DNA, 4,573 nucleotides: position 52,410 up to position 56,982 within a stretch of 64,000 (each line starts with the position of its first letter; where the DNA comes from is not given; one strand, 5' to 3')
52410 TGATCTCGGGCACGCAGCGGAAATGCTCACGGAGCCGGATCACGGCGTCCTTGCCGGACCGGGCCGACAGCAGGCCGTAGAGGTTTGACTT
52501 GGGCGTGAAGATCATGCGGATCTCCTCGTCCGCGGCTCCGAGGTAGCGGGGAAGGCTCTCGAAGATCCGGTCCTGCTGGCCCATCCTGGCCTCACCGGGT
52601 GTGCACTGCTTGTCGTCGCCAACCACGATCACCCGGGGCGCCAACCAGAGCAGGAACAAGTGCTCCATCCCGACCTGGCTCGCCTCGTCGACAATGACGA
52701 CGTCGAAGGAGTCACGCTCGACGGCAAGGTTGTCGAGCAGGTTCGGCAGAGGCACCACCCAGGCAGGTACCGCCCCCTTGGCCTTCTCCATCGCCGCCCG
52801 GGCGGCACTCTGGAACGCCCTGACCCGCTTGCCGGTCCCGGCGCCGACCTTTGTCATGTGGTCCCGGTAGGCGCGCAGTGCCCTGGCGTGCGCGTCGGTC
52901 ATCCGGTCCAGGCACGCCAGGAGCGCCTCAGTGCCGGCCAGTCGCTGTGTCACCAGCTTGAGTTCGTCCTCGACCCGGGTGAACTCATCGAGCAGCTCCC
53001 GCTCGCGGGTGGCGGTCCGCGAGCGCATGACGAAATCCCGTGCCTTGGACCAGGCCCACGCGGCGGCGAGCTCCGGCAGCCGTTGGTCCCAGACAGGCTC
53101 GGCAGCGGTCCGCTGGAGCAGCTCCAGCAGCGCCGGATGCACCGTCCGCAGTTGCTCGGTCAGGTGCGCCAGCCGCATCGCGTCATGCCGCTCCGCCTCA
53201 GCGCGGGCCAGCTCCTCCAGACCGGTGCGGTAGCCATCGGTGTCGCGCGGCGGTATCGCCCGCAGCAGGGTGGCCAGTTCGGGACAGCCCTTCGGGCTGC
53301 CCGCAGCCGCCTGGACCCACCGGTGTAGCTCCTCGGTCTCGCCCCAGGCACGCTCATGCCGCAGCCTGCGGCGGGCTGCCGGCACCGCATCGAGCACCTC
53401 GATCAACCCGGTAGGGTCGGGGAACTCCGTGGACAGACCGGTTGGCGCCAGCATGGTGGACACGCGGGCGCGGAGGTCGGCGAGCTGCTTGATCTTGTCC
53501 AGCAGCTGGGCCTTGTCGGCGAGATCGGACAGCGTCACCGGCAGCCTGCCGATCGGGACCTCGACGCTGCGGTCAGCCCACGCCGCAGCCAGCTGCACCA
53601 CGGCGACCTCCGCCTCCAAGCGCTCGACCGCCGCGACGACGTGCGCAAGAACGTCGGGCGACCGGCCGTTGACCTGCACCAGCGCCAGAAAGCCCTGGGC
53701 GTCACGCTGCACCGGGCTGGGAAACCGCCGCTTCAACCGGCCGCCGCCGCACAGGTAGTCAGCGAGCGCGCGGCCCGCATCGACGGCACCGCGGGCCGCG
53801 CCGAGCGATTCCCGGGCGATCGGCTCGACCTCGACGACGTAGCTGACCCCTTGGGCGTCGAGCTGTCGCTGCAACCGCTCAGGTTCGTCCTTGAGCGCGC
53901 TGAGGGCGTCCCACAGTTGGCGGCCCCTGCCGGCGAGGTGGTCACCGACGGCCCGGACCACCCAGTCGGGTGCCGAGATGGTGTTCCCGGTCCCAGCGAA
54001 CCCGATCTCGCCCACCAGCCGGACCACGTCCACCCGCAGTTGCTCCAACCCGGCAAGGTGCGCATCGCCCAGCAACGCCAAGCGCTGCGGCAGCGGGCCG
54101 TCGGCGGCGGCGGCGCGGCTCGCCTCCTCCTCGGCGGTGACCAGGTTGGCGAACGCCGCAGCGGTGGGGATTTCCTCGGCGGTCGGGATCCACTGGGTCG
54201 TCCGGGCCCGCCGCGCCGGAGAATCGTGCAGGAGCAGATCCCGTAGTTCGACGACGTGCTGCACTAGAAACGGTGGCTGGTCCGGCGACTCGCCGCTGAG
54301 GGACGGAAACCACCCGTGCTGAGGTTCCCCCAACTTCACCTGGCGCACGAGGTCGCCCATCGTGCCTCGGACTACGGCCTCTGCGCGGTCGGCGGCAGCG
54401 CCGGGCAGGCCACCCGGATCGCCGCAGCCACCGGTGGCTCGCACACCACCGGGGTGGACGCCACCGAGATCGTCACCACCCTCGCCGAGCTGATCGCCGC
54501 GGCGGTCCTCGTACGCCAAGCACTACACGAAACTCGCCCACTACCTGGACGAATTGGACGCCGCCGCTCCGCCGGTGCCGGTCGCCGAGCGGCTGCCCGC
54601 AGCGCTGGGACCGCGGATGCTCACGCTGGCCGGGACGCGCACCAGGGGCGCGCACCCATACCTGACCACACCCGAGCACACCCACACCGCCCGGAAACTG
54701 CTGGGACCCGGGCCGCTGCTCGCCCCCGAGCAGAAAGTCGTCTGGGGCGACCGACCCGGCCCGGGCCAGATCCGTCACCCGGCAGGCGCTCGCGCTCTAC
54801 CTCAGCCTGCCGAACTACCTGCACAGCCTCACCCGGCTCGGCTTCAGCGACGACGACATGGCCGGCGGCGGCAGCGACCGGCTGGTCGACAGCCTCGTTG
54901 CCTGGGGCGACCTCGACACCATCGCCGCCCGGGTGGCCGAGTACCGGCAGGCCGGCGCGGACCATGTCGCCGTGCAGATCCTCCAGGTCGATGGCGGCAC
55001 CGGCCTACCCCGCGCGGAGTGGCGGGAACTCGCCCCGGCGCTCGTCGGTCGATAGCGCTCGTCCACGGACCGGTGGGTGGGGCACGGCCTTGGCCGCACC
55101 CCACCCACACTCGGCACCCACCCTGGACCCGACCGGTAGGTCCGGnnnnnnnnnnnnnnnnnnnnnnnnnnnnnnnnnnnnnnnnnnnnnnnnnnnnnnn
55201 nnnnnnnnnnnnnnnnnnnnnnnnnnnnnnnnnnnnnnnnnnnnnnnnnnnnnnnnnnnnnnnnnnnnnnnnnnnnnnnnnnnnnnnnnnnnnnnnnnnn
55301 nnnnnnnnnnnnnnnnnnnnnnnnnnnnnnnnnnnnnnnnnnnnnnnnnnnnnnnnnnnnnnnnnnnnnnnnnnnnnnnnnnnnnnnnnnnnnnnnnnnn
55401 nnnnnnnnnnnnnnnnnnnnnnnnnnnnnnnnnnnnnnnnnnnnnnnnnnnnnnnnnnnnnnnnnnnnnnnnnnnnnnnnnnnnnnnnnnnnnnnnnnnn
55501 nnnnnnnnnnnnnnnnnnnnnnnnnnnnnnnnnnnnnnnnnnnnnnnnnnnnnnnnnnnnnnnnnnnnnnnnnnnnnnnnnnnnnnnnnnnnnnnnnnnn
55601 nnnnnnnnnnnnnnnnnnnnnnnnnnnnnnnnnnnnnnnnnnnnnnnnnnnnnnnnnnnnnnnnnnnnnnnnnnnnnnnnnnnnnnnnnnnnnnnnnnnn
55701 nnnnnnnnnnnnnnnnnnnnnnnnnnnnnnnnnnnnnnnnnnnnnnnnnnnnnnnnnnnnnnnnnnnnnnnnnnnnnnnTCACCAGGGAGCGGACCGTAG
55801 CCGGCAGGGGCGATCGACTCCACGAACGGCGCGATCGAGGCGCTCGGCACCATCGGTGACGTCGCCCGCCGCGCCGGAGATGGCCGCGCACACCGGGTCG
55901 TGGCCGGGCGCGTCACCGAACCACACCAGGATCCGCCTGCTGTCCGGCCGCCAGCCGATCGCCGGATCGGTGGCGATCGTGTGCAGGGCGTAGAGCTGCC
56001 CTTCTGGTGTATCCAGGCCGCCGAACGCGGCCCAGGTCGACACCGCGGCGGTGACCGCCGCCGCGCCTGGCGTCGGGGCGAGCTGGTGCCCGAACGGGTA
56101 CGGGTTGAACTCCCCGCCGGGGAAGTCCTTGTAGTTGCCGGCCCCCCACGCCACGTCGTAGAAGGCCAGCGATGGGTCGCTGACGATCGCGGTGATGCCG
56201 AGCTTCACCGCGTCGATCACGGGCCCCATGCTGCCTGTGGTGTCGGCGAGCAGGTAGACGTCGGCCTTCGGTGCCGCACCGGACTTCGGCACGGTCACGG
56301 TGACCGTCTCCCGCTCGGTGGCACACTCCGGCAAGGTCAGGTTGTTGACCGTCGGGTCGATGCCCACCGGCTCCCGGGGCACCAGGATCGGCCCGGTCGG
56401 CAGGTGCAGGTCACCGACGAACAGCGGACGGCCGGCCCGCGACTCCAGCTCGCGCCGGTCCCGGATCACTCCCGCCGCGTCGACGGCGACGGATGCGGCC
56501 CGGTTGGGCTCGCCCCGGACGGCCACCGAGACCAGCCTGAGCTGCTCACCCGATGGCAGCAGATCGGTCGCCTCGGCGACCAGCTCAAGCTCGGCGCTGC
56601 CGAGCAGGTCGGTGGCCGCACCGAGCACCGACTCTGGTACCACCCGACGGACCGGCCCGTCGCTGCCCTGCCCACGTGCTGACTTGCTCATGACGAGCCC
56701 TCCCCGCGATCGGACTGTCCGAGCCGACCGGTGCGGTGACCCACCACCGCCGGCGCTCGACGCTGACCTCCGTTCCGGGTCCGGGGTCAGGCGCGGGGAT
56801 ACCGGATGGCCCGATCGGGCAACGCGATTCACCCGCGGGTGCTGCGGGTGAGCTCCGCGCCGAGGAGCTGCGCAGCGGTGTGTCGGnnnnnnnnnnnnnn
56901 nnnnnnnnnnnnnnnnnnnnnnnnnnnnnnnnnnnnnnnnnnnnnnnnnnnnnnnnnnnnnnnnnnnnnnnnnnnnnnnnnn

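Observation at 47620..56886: About 9.3 kb accessory island splitting the purine-biosynthesis neighbourhood (purB | purD) with no integrase or tRNA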

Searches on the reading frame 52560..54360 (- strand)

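Call 35: search_protein_families(library=pfam, proteins=[window:52560-54360:-], max_evalue=5)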
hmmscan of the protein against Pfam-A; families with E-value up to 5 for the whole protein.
window:52560-54360:- (600 aa): 5 families
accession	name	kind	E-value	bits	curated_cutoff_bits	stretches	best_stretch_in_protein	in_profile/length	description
PF13086.12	AAA_11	-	0.0011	19.2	27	1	546-586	212-250/257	AAA domain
PF13604.12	AAA_30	-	0.0023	18.1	27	1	499-587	39-129/191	AAA domain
PF13245.12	AAA_19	-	0.018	15.7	25.1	1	551-587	90-130/134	AAA domain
PF11716.13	MDMPI_N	-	0.026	15.6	24.2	1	106-195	2-91/140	Mycothiol maleylpyruvate isomerase N-terminal domain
PF09957.15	VapB_antitoxin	-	0.078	13.3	23.4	1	393-421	14-42/47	Bacterial antitoxin of type II TA system, VapB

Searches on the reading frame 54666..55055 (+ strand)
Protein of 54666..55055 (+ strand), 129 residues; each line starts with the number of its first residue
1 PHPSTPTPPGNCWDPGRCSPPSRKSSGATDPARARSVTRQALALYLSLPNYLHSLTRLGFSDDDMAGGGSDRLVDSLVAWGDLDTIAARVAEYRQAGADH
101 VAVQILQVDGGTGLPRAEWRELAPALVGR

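Call 6: search_protein_families(library=pfam, proteins=[window:54666-55055:+], max_evalue=0.01)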
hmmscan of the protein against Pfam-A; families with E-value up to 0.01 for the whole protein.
window:54666-55055:+ (129 aa): 1 family
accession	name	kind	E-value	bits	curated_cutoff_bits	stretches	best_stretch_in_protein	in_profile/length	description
PF00296.26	Bac_luciferase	-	0.0028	17.5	27.9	1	64-100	278-314/314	Luciferase-like monooxygenase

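Call 8: search_protein_families(library=padloc, proteins=[window:54666-55055:+], max_evalue=0.01)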
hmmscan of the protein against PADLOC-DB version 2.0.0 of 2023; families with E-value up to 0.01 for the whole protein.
window:54666-55055:+ (129 aa): 0 families

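Call 9: search_protein_families(library=ncbifam, proteins=[window:54666-55055:+], max_evalue=0.01)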
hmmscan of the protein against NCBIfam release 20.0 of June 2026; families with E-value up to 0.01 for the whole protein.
window:54666-55055:+ (129 aa): 4 families
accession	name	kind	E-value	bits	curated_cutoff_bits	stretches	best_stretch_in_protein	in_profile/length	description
TIGR03620.1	F420_MSMEG_4141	subfamily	1.1e-37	129.9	219.8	1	28-126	183-280/280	TIGR03620 family F420-dependent LLM class oxidoreductase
TIGR03841.1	F420_Rv3093c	subfamily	1.8e-07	30.8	213.65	1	30-103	210-294/298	LLM class F420-dependent oxidoreductase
TIGR03564.1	F420_MSMEG_4879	subfamily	0.00092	18.9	234.25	1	29-102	202-264/265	TIGR03564 family F420-dependent LLM class oxidoreductase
TIGR04024.1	F420_NP1902A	hypoth_equivalog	0.0036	16.1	345.4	0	27-104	217-311/330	TIGR04024 family LLM class F420-dependent oxidoreductase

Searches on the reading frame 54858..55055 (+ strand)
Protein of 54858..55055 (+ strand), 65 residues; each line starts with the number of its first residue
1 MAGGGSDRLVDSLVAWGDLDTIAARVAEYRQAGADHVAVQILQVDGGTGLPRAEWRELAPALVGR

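Call 30: find_encoding_contigs(protein=window:54858-55055:+, flank=10000, max_places=10)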
Protein window:54858-55055:+ (65 aa): 2 contigs read that carry it; 2 places shown.
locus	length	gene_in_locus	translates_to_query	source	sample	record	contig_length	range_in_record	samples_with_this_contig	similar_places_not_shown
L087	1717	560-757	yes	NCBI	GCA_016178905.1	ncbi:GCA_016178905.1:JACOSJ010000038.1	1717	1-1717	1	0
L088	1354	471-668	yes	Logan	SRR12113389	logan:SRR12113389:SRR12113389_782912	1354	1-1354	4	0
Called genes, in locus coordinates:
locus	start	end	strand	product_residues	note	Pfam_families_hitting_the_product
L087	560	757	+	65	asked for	-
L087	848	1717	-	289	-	?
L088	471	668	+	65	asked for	-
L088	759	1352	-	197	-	?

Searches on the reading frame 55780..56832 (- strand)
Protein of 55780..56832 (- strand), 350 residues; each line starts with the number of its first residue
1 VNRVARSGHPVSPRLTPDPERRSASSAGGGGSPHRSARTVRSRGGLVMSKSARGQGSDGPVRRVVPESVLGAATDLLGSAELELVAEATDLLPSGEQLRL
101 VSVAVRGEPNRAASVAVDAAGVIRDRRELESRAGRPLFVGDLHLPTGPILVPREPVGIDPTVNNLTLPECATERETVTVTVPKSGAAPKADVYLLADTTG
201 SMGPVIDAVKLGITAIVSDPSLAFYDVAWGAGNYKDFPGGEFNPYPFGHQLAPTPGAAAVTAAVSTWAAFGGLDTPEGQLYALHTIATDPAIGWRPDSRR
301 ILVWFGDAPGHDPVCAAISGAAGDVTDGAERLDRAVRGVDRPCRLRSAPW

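Call 6: search_protein_families(library=pfam, proteins=[window:55780-56832:-], max_evalue=0.01)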
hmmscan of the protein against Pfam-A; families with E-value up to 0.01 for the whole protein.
window:55780-56832:- (350 aa): 2 families
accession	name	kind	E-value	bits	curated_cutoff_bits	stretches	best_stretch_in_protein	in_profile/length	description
PF00362.24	Integrin_beta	-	4.2e-06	27.1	24.8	1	243-313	79-150/248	Integrin beta chain VWA domain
PF25106.1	VWA_4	-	0.0084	16.1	27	0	195-285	5-87/169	von Willebrand factor A domain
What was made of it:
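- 55853..56691 (-): 5' part of the VWA (Integrin_beta-type) gene. The 259 bp that follow it in sister assemblies are absent from the window. Pfam PF00362 (call 6).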

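Call 8: search_protein_families(library=padloc, proteins=[window:55780-56832:-], max_evalue=0.01)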
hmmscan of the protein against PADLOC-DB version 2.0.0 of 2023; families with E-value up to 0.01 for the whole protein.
window:55780-56832:- (350 aa): 0 families

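Call 9: search_protein_families(library=ncbifam, proteins=[window:55780-56832:-], max_evalue=0.01)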
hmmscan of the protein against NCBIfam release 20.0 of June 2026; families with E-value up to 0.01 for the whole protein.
window:55780-56832:- (350 aa): 0 families

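Call 29: find_encoding_contigs(protein=window:55780-56691:-, flank=10000, max_places=10)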
Protein window:55780-56691:- (303 aa): no gene with exactly this product is on record in the collection.
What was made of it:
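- The window-specific truncated VWA product is not on record (call 29).
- Tried and rejected: The look-up of the window-specific truncated VWA product found nothing (call 29), so the window's own source assembly could not be identified.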
